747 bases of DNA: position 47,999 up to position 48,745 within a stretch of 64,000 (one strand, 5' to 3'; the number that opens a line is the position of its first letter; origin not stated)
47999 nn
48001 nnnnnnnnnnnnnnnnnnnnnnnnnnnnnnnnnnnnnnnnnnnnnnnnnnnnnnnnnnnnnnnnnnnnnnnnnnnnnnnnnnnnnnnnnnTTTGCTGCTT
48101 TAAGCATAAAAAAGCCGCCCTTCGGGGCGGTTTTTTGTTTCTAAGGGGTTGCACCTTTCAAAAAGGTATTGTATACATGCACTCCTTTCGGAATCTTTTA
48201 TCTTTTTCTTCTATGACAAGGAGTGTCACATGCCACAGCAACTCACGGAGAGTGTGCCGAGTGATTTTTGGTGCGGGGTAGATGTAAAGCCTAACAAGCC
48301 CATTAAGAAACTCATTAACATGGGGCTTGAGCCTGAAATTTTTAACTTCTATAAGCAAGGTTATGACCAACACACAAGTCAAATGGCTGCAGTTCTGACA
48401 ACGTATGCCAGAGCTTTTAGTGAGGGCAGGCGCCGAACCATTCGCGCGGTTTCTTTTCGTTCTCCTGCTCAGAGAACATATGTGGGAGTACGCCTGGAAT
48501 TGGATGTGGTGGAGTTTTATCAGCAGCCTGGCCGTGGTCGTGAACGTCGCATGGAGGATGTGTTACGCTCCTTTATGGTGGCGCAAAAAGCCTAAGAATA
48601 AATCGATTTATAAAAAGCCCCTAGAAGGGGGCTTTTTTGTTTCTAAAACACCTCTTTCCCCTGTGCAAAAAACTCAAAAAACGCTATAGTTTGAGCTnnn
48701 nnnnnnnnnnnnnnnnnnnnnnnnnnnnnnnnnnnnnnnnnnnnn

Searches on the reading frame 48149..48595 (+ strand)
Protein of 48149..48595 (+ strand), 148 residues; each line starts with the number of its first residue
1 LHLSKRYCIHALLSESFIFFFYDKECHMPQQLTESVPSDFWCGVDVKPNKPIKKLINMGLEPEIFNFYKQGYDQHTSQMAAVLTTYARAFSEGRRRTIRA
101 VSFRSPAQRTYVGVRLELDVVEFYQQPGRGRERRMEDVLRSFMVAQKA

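Call 3: search_protein_families(library=pfam, proteins=[window:48149-48595:+], max_evalue=0.01)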
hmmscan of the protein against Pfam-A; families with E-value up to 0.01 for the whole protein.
window:48149-48595:+ (148 aa): 1 family
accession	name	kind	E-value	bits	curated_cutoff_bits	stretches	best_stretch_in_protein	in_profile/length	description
PF14384.12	BrnA_antitoxin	-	7.1e-07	30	26.1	1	102-143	26-68/68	BrnA antitoxin of type II toxin-antitoxin system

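Call 4: search_protein_families(library=ncbifam, proteins=[window:48149-48595:+], max_evalue=0.01)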
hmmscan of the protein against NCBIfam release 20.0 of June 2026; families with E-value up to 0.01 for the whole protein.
window:48149-48595:+ (148 aa): 0 families

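Call 33: search_protein_families(library=padloc, proteins=[window:48149-48592:+], max_evalue=1)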
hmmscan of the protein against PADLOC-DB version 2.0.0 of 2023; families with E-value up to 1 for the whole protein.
window:48149-48592:+ (148 aa): 0 families

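Call 34: search_protein_families(library=phrogs, proteins=[window:48149-48592:+], max_evalue=1)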
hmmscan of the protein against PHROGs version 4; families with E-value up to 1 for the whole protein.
window:48149-48592:+ (148 aa): 2 families
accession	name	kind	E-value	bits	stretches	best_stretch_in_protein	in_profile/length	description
phrog_4692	-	moron, auxiliary metabolic gene and host takeover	1.1e-07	33.5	1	107-146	55-94/96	antitoxin from a toxin-antitoxin system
phrog_30665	-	unknown function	0.2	13.1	1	103-144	57-97/101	-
